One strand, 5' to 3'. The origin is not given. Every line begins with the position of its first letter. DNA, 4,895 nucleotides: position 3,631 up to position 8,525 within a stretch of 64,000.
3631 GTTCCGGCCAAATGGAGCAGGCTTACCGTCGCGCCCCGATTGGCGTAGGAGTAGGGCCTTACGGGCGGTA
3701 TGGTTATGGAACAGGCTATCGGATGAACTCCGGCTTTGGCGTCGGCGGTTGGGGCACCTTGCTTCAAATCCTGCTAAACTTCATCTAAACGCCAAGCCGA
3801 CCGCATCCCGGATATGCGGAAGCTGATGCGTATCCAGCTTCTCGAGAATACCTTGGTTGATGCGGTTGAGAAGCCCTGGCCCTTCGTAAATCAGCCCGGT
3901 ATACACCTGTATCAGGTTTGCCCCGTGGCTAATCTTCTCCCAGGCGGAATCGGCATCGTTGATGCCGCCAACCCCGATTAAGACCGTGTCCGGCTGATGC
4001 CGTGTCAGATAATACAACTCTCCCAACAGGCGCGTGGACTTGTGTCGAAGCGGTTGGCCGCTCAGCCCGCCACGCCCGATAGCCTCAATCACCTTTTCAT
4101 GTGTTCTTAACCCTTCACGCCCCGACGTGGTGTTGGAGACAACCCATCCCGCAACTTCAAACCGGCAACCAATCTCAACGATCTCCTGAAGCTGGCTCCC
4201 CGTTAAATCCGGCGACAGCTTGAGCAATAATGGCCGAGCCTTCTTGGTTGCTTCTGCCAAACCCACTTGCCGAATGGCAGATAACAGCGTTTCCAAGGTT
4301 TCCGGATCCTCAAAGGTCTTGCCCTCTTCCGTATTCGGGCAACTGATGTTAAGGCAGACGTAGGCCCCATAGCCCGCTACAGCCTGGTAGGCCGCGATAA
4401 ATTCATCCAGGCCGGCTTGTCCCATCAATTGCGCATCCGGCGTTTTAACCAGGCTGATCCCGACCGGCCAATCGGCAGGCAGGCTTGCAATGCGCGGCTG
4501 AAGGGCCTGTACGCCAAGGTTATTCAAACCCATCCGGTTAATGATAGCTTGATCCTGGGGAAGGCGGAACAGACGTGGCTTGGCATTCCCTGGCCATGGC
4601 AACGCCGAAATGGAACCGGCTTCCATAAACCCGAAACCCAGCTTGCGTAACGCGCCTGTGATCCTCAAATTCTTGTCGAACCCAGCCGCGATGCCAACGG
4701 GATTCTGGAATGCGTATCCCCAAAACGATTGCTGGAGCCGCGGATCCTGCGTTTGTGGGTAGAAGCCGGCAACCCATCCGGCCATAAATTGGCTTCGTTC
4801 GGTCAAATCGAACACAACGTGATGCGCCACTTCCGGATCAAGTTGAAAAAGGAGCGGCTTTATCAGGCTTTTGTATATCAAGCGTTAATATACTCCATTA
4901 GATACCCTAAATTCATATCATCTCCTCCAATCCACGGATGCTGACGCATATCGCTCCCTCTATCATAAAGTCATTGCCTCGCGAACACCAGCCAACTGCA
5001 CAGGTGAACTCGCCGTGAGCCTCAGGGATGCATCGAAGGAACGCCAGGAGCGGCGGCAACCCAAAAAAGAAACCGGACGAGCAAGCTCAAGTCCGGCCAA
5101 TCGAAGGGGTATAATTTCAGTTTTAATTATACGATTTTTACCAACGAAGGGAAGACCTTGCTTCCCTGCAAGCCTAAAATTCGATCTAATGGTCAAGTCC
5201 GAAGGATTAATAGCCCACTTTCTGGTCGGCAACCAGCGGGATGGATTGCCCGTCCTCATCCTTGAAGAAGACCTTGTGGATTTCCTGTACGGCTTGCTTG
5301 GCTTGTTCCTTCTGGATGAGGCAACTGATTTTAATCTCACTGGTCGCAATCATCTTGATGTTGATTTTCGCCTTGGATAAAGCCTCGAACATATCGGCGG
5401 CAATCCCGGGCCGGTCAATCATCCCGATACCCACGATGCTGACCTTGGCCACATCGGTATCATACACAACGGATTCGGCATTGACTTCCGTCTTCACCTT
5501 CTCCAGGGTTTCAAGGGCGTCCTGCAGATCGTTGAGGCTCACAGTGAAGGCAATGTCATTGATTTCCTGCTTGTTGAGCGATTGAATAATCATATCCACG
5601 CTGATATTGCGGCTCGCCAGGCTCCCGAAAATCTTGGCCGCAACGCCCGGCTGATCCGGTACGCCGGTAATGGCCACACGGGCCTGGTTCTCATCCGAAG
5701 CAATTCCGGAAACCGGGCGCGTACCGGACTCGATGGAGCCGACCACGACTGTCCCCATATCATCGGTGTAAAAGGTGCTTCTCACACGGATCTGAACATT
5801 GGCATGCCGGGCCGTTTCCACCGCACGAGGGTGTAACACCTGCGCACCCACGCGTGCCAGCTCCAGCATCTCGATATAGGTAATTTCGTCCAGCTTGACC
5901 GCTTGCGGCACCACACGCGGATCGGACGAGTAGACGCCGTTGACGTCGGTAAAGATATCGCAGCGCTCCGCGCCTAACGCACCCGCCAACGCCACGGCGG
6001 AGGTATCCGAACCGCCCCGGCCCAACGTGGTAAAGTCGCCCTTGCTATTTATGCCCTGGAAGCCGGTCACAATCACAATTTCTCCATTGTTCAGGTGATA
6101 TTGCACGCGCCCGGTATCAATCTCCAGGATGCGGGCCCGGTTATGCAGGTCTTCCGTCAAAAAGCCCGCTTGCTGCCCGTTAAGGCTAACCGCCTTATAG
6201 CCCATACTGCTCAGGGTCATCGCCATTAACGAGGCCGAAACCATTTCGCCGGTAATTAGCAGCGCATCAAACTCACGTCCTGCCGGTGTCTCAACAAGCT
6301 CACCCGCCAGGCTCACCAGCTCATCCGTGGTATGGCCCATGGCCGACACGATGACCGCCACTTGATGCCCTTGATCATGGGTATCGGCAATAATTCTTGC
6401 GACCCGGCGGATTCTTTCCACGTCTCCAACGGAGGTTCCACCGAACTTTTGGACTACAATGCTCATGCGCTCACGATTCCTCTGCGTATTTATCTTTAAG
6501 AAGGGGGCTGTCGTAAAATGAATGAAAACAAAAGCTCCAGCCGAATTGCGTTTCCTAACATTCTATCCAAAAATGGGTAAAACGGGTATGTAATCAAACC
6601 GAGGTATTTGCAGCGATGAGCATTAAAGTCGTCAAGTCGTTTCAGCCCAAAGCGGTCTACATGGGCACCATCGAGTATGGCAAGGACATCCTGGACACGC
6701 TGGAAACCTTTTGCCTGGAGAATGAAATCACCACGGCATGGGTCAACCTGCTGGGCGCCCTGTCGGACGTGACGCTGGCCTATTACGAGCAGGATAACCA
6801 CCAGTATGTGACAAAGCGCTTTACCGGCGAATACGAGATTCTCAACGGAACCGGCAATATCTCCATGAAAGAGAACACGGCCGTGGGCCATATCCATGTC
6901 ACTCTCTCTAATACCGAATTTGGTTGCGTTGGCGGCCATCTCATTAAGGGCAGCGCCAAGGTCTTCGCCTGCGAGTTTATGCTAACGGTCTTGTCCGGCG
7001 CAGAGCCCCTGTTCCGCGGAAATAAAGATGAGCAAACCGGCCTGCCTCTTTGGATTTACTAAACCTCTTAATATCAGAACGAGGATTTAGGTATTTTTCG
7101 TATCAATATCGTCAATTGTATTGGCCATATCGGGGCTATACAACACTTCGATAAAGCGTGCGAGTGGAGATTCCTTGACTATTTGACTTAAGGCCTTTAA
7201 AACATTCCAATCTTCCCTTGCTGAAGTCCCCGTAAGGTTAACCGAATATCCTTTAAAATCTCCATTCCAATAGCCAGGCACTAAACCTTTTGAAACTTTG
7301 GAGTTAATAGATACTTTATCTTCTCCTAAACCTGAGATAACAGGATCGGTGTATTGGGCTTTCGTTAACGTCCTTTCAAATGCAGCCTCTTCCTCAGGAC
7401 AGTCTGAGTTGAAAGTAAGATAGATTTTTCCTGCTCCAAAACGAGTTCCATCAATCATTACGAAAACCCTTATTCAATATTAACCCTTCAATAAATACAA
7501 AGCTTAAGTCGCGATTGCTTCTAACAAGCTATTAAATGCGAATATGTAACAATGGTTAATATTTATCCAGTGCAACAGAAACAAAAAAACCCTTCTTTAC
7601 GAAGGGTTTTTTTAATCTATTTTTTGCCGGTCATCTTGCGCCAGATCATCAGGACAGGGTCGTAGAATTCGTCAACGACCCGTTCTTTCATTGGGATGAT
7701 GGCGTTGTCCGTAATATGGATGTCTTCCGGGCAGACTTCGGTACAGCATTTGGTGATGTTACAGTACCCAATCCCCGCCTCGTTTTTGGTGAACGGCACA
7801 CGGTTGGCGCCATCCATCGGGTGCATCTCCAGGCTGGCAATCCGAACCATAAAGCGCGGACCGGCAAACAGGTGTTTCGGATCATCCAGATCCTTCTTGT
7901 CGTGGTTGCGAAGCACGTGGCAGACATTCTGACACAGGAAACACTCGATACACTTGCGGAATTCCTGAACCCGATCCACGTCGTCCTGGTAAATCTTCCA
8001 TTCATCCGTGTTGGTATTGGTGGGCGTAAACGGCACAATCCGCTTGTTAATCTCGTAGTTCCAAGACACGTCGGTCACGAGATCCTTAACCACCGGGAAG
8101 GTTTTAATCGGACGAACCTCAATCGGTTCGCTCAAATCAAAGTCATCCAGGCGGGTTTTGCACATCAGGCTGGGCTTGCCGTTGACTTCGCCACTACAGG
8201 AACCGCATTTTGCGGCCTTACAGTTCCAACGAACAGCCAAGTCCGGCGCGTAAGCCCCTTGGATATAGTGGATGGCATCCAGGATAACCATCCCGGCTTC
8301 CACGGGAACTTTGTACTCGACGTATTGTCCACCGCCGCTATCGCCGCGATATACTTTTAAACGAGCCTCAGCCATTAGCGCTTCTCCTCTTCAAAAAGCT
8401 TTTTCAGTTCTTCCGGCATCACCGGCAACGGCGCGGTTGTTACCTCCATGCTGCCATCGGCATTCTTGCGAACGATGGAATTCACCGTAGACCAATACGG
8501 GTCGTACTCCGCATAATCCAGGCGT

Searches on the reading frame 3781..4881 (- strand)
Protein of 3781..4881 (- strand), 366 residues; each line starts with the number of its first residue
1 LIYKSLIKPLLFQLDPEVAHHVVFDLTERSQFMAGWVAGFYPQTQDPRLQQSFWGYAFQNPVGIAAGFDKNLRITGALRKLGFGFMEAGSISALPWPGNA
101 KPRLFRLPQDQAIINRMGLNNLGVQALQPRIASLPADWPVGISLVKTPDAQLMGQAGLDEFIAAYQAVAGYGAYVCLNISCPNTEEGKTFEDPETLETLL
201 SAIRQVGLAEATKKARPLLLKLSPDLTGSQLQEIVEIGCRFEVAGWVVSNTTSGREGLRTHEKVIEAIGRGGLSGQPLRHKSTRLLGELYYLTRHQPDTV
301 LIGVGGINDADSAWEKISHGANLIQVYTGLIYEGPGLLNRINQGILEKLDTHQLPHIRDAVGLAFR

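Call 19: search_protein_families(library=pfam, proteins=[window:3781-4881:-], max_evalue=0.001)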
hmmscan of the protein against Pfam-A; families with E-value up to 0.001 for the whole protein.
window:3781-4881:- (366 aa): 1 family
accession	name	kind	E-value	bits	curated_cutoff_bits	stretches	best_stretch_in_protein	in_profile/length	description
PF01180.27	DHO_dh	-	2.2e-63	214.6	27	1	49-349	2-291/291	Dihydroorotate dehydrogenase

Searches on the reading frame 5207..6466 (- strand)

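Call 19: search_protein_families(library=pfam, proteins=[window:5207-6466:-], max_evalue=0.001)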
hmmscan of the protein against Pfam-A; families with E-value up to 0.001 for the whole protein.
window:5207-6466:- (419 aa): 6 families
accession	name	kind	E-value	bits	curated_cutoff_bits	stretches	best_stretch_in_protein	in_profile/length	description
PF00696.33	AA_kinase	-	1.3e-56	192.4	24.9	1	3-230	2-234/234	Amino acid kinase family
PF22468.2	ACT_9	-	1.1e-37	128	27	2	342-400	1-61/61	ACT domain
PF13840.12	ACT_7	-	1.6e-22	79.6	27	2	336-397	3-64/65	ACT domain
PF01842.31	ACT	-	2.3e-19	69.3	27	2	266-324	4-64/66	ACT domain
PF13291.12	ACT_4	-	5.5e-05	24.2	27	0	348-377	12-41/80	ACT domain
PF22629.2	ACT_AHAS_ss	-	0.00018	22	27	0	269-325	5-63/67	AHAS small subunit-like ACT domain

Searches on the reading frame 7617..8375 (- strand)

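Call 19: search_protein_families(library=pfam, proteins=[window:7617-8375:-], max_evalue=0.001)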
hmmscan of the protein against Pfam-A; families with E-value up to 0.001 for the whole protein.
window:7617-8375:- (252 aa): 2 families
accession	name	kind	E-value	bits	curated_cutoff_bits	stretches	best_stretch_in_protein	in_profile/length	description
PF13085.11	Fer2_3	-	8.1e-24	84.1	27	1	6-104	2-103/107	2Fe-2S iron-sulfur cluster binding domain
PF13183.11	Fer4_8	-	2.3e-09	38.1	27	1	139-219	2-68/68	4Fe-4S dicluster domain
